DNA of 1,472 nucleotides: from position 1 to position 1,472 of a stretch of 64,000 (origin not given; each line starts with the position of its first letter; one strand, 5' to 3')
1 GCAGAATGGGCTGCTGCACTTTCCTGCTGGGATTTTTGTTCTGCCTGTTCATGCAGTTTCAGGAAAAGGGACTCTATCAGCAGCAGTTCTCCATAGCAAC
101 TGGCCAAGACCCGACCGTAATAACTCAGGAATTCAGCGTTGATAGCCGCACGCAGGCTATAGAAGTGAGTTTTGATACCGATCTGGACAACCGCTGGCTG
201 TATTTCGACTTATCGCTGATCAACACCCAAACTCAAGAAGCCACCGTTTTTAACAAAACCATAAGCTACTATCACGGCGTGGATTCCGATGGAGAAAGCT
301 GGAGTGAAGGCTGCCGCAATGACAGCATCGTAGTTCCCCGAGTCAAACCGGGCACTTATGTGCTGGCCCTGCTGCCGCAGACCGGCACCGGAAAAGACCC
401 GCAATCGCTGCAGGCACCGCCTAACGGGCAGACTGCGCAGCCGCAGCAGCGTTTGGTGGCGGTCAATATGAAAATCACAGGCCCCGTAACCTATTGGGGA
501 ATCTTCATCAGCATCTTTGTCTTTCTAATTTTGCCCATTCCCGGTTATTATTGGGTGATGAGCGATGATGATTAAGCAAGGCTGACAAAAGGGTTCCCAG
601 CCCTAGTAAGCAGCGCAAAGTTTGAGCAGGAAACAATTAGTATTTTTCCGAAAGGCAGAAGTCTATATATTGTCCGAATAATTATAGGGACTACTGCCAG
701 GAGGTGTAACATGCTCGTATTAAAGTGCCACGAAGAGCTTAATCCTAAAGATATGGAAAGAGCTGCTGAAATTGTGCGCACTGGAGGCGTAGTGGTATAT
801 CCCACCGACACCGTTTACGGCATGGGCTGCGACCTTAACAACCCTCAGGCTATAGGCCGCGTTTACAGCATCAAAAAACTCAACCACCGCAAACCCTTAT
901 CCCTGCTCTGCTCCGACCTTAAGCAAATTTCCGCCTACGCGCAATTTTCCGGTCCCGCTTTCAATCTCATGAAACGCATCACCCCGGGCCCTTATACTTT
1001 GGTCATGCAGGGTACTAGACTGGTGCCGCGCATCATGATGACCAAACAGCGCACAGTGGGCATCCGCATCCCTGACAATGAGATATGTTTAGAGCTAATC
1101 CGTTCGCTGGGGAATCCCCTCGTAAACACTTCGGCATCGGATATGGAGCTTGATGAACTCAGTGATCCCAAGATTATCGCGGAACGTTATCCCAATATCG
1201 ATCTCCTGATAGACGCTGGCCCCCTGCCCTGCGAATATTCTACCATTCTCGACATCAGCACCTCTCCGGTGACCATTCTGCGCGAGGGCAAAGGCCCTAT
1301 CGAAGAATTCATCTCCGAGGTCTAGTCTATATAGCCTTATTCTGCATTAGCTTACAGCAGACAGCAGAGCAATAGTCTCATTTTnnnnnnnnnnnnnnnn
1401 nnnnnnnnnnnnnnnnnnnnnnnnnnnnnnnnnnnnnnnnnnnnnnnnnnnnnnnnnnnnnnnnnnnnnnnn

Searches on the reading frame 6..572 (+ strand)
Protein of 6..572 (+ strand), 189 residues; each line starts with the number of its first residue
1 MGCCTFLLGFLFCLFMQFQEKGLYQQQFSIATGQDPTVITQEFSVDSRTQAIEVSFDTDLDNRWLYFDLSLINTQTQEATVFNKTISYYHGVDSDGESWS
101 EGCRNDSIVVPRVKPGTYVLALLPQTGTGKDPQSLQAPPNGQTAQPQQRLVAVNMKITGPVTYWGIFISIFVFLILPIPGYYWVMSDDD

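Call 3: search_protein_families(library=pfam, proteins=[window:6-572:+], max_evalue=0.1)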
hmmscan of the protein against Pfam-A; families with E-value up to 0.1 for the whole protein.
window:6-572:+ (189 aa): 2 families
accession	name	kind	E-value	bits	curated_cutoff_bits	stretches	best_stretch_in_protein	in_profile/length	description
PF17611.7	DUF5506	-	0.027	14.9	27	1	65-121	55-110/161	Family of unknown function (DUF5506)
PF21525.2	Nlp36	-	0.082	13.3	27.3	1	158-189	10-40/49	Neuropeptide-like peptide 36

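Call 4: search_protein_families(library=ncbifam, proteins=[window:6-572:+], max_evalue=0.1)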
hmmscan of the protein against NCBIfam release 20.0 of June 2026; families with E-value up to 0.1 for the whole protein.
window:6-572:+ (189 aa): 2 families
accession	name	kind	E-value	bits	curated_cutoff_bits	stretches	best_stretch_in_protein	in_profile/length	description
NF037932.1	ocin_sys_WGxF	subfamily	0.011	16.2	40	1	154-175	29-50/59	bacteriocin-like WGxF protein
NF007942.0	PRK10660.1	equivalog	0.076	11.8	606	1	49-105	17-71/439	tRNA lysidine(34) synthetase TilS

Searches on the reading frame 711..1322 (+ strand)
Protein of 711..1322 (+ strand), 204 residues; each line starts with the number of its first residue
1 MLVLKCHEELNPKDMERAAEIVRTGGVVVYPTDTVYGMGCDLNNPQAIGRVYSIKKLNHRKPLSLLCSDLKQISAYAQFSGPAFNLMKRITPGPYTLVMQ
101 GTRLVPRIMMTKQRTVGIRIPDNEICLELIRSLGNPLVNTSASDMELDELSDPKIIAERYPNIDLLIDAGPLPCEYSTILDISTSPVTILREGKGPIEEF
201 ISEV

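Call 3: search_protein_families(library=pfam, proteins=[window:711-1322:+], max_evalue=0.1)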
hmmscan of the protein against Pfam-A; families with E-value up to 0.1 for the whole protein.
window:711-1322:+ (204 aa): 2 families
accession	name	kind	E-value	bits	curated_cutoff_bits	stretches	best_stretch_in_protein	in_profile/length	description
PF01300.24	Sua5_yciO_yrdC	-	7e-49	166.2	25.1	1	21-193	2-178/178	Telomere recombination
PF08351.18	TmcA_N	-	0.03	14.6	22.7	1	1-34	100-133/178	tRNA(Met) cytidine acetyltransferase TmcA, N-terminal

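Call 4: search_protein_families(library=ncbifam, proteins=[window:711-1322:+], max_evalue=0.1)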
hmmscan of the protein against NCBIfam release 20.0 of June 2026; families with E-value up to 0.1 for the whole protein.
window:711-1322:+ (204 aa): 3 families
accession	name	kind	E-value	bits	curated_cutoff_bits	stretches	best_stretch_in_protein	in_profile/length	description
TIGR00057.1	TIGR00057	equivalog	2.5e-58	196.6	123.2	1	11-201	7-201/202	L-threonylcarbamoyladenylate synthase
NF007919.1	PRK10634.1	equivalog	7.1e-23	81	175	1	20-168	3-154/176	L-threonylcarbamoyladenylate synthase type 1 TsaC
TIGR00143.1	hypF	equivalog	0.0017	16.6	466.1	1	20-147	199-325/741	carbamoyltransferase HypF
